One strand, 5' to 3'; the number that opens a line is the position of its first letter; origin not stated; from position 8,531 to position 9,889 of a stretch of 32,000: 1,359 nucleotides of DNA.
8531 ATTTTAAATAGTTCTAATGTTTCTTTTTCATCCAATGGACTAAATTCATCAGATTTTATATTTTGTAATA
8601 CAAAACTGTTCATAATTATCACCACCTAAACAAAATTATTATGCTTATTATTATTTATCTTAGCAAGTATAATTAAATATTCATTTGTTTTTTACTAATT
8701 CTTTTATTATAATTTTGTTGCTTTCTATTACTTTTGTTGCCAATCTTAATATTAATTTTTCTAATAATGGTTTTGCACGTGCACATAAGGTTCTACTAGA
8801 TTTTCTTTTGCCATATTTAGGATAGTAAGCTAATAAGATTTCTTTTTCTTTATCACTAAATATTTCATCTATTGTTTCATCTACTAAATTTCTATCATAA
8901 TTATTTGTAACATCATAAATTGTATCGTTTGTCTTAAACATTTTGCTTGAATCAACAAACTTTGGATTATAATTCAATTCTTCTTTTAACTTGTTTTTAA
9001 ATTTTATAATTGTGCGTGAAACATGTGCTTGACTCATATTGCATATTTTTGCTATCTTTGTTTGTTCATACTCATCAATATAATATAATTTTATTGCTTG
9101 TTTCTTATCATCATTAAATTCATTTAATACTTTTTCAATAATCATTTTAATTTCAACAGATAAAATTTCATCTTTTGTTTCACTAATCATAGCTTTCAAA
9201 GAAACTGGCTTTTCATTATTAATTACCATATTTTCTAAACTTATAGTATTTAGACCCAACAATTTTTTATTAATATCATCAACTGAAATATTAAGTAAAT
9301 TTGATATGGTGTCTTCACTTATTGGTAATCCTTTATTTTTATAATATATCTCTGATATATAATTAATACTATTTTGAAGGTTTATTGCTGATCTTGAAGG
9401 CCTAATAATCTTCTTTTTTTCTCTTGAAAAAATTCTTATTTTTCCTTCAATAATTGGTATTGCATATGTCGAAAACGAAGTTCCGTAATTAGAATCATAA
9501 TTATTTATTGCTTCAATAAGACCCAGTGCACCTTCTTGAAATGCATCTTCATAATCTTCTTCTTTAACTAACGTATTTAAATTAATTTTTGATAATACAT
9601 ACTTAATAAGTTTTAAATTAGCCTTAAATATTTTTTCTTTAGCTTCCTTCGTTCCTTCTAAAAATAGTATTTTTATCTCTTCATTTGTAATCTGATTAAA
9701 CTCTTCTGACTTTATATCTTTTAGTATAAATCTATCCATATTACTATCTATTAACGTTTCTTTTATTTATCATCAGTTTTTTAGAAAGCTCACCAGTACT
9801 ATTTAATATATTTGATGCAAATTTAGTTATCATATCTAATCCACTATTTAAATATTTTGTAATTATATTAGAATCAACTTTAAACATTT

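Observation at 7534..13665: Three tandem sigma-factor paralogs in one operon, inserted into the conserved ftsEX-uvrBA neighbourhood, with no anti-sigma partner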

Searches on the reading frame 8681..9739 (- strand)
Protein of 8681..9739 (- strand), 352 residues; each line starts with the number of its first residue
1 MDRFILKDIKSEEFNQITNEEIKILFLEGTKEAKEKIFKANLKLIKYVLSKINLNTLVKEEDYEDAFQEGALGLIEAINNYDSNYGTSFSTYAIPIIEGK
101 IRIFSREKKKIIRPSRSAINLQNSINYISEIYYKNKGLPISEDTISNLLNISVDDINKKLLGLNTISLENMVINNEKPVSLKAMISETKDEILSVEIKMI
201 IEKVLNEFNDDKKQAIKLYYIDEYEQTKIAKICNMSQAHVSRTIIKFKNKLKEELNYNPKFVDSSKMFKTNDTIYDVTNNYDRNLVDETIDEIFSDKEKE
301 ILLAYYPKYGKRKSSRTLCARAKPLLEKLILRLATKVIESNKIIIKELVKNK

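Call 3: search_protein_families(library=pfam, proteins=[window:8681-9739:-], max_evalue=0.01)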
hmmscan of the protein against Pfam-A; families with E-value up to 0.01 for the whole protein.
window:8681-9739:- (352 aa): 3 families
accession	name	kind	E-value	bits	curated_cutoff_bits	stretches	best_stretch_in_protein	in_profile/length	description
PF04542.20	Sigma70_r2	-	6.6e-12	45.5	24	1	38-108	2-68/71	Sigma-70 region 2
PF04545.22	Sigma70_r4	-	1.5e-05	24.8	24.1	1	205-247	2-44/50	Sigma-70, region 4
PF08281.18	Sigma70_r4_2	-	0.0019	18.2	25.7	1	199-242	2-45/54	Sigma-70, region 4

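Call 4: search_protein_families(library=ncbifam, proteins=[window:8681-9739:-], max_evalue=0.01)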
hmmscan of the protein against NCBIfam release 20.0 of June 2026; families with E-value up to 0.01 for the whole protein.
window:8681-9739:- (352 aa): 68 families (the best 25 are shown)
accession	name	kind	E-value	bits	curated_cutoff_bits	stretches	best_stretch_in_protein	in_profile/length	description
TIGR02980.1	SigBFG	subfamily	4.1e-37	128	234.35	1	31-255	2-226/227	SigB/SigF/SigG family RNA polymerase sigma factor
TIGR02885.1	spore_sigF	equivalog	2.1e-30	106.3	321.45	1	28-255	7-231/231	RNA polymerase sporulation sigma factor SigF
TIGR02937.1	sigma70-ECF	superfamily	1.8e-28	99.3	42.9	1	32-255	1-165/165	sigma-70 family RNA polymerase sigma factor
NF004052.0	PRK05572.1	subfamily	9.5e-28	97.4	311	1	10-256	10-251/252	SigF/SigG family RNA polymerase sporulation sigma factor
NF005644.0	PRK07408.1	subfamily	8.5e-27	94.4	261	1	31-256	26-254/258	RNA polymerase sigma factor SigF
NF006071.0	PRK08215.1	equivalog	1e-24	87.6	372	1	11-243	13-245/258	RNA polymerase sporulation sigma factor SigG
TIGR02479.1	FliA_WhiG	subfamily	3.1e-22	79.4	189.6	1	41-255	5-223/224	FliA/WhiG family RNA polymerase sigma factor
TIGR02850.1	spore_sigG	equivalog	2.6e-21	76.2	457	1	16-243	15-242/254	RNA polymerase sporulation sigma factor SigG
TIGR02941.1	Sigma_B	equivalog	1.2e-20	74.1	315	1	22-253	19-251/255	RNA polymerase sigma factor SigB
NF005413.0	PRK06986.1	subfamily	1.3e-18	67.7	201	1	31-256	12-237/241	RNA polymerase sigma factor FliA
NF004935.0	PRK06288.1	equivalog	1.3e-18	67.6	343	1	12-256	12-263/270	RNA polymerase sigma factor WhiG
TIGR02997.1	Sig70-cyanoRpoD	subfamily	3e-17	62.9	384.5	1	19-240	62-286/298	RNA polymerase sigma factor, RpoD/SigA family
NF005514.0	PRK07122.1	subfamily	4.8e-17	62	372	1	34-255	42-263/264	RNA polymerase sigma factor SigF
TIGR02394.1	rpoS_proteo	equivalog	1.5e-14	54.2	378.7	1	20-235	32-254/285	RNA polymerase sigma factor RpoS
NF005809.0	PRK07670.1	equivalog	6e-14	52.1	326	1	31-256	22-251/255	FliA/WhiG family RNA polymerase sigma factor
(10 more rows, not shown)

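Call 10: find_encoding_contigs(protein=window:8681-9739:-, flank=10000, max_places=6)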
Protein window:8681-9739:- (352 aa): 3 contigs read that carry it; 3 places shown.
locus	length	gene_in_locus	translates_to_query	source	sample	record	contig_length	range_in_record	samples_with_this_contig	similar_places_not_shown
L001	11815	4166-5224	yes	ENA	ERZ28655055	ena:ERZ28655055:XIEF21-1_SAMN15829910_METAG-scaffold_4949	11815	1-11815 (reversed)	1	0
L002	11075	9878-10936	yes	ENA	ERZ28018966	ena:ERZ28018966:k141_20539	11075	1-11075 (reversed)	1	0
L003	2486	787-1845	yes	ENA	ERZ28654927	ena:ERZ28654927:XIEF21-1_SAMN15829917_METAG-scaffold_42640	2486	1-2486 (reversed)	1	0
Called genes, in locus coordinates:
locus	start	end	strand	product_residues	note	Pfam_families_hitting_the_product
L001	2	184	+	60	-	?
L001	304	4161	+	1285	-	PF04542:Sigma70_r2, PF08281:Sigma70_r4_2 (faint), PF01381:HTH_3 (faint), PF04545:Sigma70_r4 (faint), PF13412:HTH_24 (faint), PF00515:TPR_1 (faint), PF07719:TPR_2 (faint), PF13424:TPR_12 (faint)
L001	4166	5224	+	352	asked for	PF04542:Sigma70_r2, PF04545:Sigma70_r4 (faint), PF05263:DUF722 (weak)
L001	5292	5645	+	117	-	PF04542:Sigma70_r2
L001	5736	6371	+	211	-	-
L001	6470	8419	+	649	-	PF00270:DEAD (faint), PF04851:ResIII, PF17757:UvrB_inter, PF27431:UvrB_3rd, PF00271:Helicase_C, PF12344:UvrB, PF02151:UVR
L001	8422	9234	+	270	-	-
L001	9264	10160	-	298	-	PF00126:HTH_1, PF03466:LysR_substrate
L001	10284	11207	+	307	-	PF00294:PfkB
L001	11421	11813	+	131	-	?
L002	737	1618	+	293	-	PF19700:DUF6198 (weak), PF02588:YitT_membrane, PF10035:DUF2179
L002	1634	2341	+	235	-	PF00005:ABC_tran, PF13304:AAA_21 (faint)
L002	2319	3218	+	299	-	PF18075:FtsX_ECD, PF02687:FtsX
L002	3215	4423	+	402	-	PF10473:CENP-F_leu_zip (faint), PF24568:CC_PcsB, PF01551:Peptidase_M23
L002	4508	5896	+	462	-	PF00890:FAD_binding_2 (faint), PF01266:DAO (faint), PF03486:HI0933_like (faint), PF07992:Pyr_redox_2 (weak), PF21688:FAD-depend_C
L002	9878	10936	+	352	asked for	PF04542:Sigma70_r2, PF04545:Sigma70_r4 (faint), PF05263:DUF722 (weak)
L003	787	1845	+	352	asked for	PF04542:Sigma70_r2, PF04545:Sigma70_r4 (faint), PF05263:DUF722 (weak)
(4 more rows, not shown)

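Call 20: find_homologous_proteins(query=window:8681-9739:-, max_evalue=1e-10)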
Query window:8681-9739:- (352 aa): 4 proteins with E <= 1e-10 among 8000 candidates.
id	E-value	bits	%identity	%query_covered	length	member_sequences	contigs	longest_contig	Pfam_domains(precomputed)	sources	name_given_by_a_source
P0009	4.1e-213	725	100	100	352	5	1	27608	PF05263.18,PF04545.23,PF04542.21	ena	-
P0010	3.1e-68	249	41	98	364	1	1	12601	PF04545.23,PF04542.21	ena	-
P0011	2.3e-16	78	33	68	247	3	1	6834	PF05263.18,PF04545.23,PF04542.21,PF08281.19,PF04539.23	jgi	-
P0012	3.9e-12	64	29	57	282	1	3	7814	PF04545.23,PF04542.21,PF08281.19,PF04539.23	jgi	jgi:RNA polymerase sigma-B factor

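Call 26: search_solved_structures(query=window:8681-9739:-, max_evalue=0.001, show_alignments=1)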
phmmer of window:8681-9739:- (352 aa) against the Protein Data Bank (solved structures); distinct sequences matched with E-value up to 0.001: 58.
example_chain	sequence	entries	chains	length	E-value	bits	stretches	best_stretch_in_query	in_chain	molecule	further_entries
1l0o_C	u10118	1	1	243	1.8e-20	76.8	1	20-246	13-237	sigma factor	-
8x6g_H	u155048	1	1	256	9.3e-15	58.1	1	15-252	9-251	RNA polymerase sigma factor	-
6pmi_F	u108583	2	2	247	4.9e-09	39.3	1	34-251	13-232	RNA polymerase sigma factor FliA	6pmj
8vjl_B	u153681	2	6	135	8.9e-09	38.4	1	4-113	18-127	RNA polymerase sigma factor | RNA polymerase sigma-K factor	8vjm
8h3v_G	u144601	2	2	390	1.1e-08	38.1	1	31-252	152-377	RNA polymerase sigma factor SigA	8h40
6pfv_A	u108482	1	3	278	2.5e-08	37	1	29-248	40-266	RNA polymerase sigma factor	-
6pfj_A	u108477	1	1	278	5.9e-08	35.7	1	29-248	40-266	RNA polymerase sigma factor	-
9dvs_G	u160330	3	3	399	7.8e-08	35.3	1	29-246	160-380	RNA polymerase sigma factor SigA1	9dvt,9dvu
8gzg_F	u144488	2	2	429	1.8e-07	34.2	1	25-251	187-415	RNA polymerase sigma factor SigA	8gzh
6wmr_Z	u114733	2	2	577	2.2e-07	33.8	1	12-176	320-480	RNA polymerase sigma factor RpoD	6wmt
7l7b_F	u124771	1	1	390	3.4e-07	33.2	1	26-220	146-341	RNA polymerase sigma factor SigA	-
4ljz_F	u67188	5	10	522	1.6e-06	31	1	30-176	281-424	RNA polymerase sigma factor RpoD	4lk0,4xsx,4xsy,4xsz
5vt0_L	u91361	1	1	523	1.6e-06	31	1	30-176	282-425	RNA polymerase sigma factor RpoD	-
8k59_F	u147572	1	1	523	1.6e-06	31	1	30-176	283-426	RNA polymerase sigma factor RpoD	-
8x6f_E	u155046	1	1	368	1.9e-06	30.8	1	19-220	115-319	RNA polymerase sigma factor SigA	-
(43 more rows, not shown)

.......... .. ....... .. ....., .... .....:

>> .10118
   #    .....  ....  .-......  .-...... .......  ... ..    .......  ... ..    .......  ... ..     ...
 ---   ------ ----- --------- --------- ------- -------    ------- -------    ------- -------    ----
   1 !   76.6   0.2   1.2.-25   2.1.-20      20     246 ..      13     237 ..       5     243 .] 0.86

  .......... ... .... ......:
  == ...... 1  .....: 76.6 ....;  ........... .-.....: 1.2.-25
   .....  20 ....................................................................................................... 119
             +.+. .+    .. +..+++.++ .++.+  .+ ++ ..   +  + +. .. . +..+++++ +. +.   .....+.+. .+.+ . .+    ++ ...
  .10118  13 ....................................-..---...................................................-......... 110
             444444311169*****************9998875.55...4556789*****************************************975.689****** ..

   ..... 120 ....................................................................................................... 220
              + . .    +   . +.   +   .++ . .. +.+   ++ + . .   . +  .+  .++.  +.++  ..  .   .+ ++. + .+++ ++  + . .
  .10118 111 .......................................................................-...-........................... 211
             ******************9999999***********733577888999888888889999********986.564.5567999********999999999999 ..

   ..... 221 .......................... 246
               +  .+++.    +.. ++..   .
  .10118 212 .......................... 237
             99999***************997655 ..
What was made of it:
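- On SigB/SigF/SigG subfamily (TIGR02980): The alignment to SigF 1L0O_C covers residues 20-246 (call 26).
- Checked: The best solved-structure match of gene 2 is SigF (1L0O_C, E 1.8e-20) (call 26).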

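Call 44: find_encoding_contigs(protein=P0010, flank=10000, max_places=3)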
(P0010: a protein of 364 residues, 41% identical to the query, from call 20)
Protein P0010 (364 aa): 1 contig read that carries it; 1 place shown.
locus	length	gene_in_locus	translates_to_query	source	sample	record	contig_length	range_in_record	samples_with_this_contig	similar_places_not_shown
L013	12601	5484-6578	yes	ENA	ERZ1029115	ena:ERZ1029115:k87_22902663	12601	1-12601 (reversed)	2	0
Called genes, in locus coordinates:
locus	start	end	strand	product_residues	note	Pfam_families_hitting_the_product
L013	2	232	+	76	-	?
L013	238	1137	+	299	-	PF02588:YitT_membrane, PF10035:DUF2179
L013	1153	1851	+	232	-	PF00005:ABC_tran, PF13304:AAA_21 (faint)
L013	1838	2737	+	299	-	PF18075:FtsX_ECD, PF02687:FtsX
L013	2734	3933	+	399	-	PF24568:CC_PcsB, PF01551:Peptidase_M23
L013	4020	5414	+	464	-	PF00890:FAD_binding_2 (faint), PF01266:DAO (faint), PF03486:HI0933_like (faint), PF05834:Lycopene_cycl (faint), PF07992:Pyr_redox_2 (faint), PF21688:FAD-depend_C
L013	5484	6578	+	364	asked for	PF04542:Sigma70_r2, PF04545:Sigma70_r4 (faint)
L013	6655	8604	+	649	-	PF00270:DEAD (faint), PF04851:ResIII, PF17757:UvrB_inter, PF27431:UvrB_3rd, PF00271:Helicase_C, PF12344:UvrB, PF02151:UVR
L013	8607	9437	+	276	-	-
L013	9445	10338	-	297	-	PF00126:HTH_1, PF03466:LysR_substrate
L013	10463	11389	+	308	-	PF00294:PfkB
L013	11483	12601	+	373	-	?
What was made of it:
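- The sister species has only one short sigma (call 44). A short form is retained in the sister species in the same slot (call 44).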

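Call 48: find_related_loci(query=A3, collection=metagenome_contigs, flank=8000)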
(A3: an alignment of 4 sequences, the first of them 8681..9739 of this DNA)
Query A3 (352 aa) in metagenome_contigs; peptide patterns used: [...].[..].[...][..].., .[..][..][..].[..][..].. (x = any residue, [..] = any of these).
456 stretches matched a pattern; 22 encode a relative of the query (tblastn E <= 1e-3); 22 distinct loci.
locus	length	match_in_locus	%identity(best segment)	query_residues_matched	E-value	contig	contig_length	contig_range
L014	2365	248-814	32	59-246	3e-18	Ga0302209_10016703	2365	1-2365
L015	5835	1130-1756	28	35-251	6e-12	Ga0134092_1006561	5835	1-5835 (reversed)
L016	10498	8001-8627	28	35-251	7e-12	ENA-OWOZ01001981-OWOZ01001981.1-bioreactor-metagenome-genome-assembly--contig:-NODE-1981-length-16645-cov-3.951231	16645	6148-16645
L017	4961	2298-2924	28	35-251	4e-11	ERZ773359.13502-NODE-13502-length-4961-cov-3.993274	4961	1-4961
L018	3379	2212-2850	27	36-251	7e-10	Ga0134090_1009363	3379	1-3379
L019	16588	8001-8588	25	60-255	7e-9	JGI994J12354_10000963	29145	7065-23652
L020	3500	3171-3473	31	36-142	5e-8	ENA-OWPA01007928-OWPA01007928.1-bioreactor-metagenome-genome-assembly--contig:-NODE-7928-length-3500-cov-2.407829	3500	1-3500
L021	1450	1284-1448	46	35-90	5e-8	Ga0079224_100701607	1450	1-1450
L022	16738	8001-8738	24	30-268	1e-7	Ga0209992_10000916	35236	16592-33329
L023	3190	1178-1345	40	35-91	1e-7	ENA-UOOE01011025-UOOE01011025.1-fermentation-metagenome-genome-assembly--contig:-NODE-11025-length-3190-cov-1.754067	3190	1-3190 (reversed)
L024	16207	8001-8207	36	42-110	7e-7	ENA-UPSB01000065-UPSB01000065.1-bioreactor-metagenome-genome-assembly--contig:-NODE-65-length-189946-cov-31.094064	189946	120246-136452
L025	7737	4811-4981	39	62-117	8e-7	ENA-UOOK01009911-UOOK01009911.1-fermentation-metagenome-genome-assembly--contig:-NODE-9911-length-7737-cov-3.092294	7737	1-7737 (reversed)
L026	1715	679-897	36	17-92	4e-6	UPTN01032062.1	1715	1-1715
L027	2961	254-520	29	38-113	9e-6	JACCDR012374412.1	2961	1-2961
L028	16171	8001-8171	34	38-92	1e-5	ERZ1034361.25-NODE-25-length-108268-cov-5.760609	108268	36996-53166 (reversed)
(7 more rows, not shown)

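Call 49: find_homologous_proteins(query=A3, max_evalue=1e-15)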
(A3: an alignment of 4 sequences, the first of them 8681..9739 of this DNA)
Query A3 (4 sequences) (352 aa, profile of the alignment): 20 proteins with E <= 1e-15 among 8000 candidates.
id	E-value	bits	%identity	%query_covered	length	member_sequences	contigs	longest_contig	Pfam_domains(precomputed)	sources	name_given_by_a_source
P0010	1.2e-161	556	41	98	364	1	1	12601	PF04545.23,PF04542.21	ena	-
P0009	5.7e-158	544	100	100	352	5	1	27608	PF05263.18,PF04545.23,PF04542.21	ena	-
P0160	2.8e-151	522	32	97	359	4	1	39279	PF04542.21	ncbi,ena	-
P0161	2.9e-34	137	30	64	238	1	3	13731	PF04545.23,PF04542.21,PF08281.19,PF04539.23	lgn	-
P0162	4.9e-34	136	31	64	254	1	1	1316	PF04545.23,PF04542.21,PF08281.19,PF04539.23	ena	-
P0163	7.4e-34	136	30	64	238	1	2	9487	PF04545.23,PF04542.21,PF08281.19,PF04539.23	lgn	-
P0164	1.4e-33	135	29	64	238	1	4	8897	PF04545.23,PF04542.21,PF08281.19,PF04539.23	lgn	-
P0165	2.0e-33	134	29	64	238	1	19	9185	PF04545.23,PF04542.21,PF08281.19,PF04539.23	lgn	-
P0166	2.4e-33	134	30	64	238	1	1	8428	PF04545.23,PF04542.21,PF08281.19,PF04539.23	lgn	-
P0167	3.4e-33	133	29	64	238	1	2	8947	PF04545.23,PF04542.21,PF08281.19,PF04539.23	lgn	-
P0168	6.4e-33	133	27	64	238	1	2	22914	PF04545.23,PF04542.21,PF08281.19,PF04539.23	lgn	-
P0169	1.9e-32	131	26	64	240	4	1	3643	PF01381.29,PF04545.23,PF04542.21,PF08281.19,PF04539.23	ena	-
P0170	2.7e-32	130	28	65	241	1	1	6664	PF13518.13,PF01381.29,PF04545.23,PF04542.21,PF12645.14,PF08281.19,PF04539.23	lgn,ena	-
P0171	4.1e-32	130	27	65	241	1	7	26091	PF13518.13,PF01381.29,PF04545.23,PF04542.21,PF12645.14,PF08281.19,PF04539.23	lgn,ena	-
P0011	1.9e-31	128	33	68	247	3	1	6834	PF05263.18,PF04545.23,PF04542.21,PF08281.19,PF04539.23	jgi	-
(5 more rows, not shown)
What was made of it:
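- Tried and rejected: The next hits are ordinary 238-aa sigmas at ~30% identity (calls 20, 48, 49).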

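Call 50: find_encoding_contigs(protein=P0160, flank=2000, max_places=6)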
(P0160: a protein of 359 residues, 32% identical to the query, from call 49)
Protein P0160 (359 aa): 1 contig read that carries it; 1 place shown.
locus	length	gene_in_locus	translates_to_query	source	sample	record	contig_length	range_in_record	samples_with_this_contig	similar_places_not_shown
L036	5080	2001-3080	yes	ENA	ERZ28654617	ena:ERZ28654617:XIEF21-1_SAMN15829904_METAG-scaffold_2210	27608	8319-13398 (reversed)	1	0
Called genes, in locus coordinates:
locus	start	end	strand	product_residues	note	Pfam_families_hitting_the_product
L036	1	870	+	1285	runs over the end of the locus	PF04542:Sigma70_r2, PF01381:HTH_3 (faint), PF08281:Sigma70_r4_2 (faint), PF04545:Sigma70_r4 (faint), PF13412:HTH_24 (faint), PF00515:TPR_1 (faint), PF07719:TPR_2 (faint), PF13424:TPR_12 (faint)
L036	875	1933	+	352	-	PF04542:Sigma70_r2, PF04545:Sigma70_r4 (faint), PF05263:DUF722 (weak)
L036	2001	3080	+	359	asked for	PF04542:Sigma70_r2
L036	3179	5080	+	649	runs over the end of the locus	PF00270:DEAD (faint), PF04851:ResIII, PF17757:UvrB_inter, PF27431:UvrB_3rd, PF00271:Helicase_C, PF12344:UvrB, PF02151:UVR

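Call 65: predict_structure(alignment_id=A5)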
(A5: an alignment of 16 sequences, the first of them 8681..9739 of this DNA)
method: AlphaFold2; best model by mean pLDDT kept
length: 352 residues; sequences in the alignment: 16
mean_pLDDT: 79.9   pTM: 0.49
mean pLDDT of the five models: 79.9, 78.4, 77.7, 77.5, 75.5
residues with pLDDT >= 90: 125; 70-90: 153; 50-70: 43; < 50: 31
segments of 3 or more residues with pLDDT < 50: 1-13, 257-269, 348-352
pLDDT, mean of each block of 10 residues (from residue 1): 32 62 85 89 87 60 85 93 83 90 74 75 91 89 90 82 66 75 71 76 89 93 92 93 92 63 40 88 94 96 91 79 94 92 54 38
secondary structure, 60 per line:
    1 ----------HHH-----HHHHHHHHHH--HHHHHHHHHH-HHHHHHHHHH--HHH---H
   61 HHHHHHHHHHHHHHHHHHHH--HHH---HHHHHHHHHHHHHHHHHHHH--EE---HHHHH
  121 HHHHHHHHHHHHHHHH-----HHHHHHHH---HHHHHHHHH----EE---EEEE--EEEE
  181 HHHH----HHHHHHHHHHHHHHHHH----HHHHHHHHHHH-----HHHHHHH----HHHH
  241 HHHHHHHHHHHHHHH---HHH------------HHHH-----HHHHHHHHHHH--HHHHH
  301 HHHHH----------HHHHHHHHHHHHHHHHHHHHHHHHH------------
elements in order: H19-28 H31-40 H42-51 H60-80 H89-108 H116-136 H142-149 H153-161 E171-174 E177-180 H181-184 H189-205 H210-220 H226-232 H237-255 H274-277 H283-293 H296-305 H316-340
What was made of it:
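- On SigB/SigF/SigG subfamily (TIGR02980): The AF2 model has helices 19-108, 116-161 and 189-255 (call 65).
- On ECF sigma with C-terminal extension (e.g. ECF42): A sigma3-equivalent region is present, and the best hits are group-3 families (calls 4, 65).
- The gene 2 model is confident, including the extension (call 65).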

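Call 68: search_protein_families(library=padloc, proteins=[window:8681-9739:-], max_evalue=0.001)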
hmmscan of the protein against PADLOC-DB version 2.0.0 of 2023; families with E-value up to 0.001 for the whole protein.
window:8681-9739:- (352 aa): 2 families
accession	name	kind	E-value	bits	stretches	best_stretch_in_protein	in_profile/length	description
PDLC02203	MzaA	-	2.2e-09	34.1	1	19-113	415-506/683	-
PDLC01153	HTH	-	5e-05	21.2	1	140-260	71-191/213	HTH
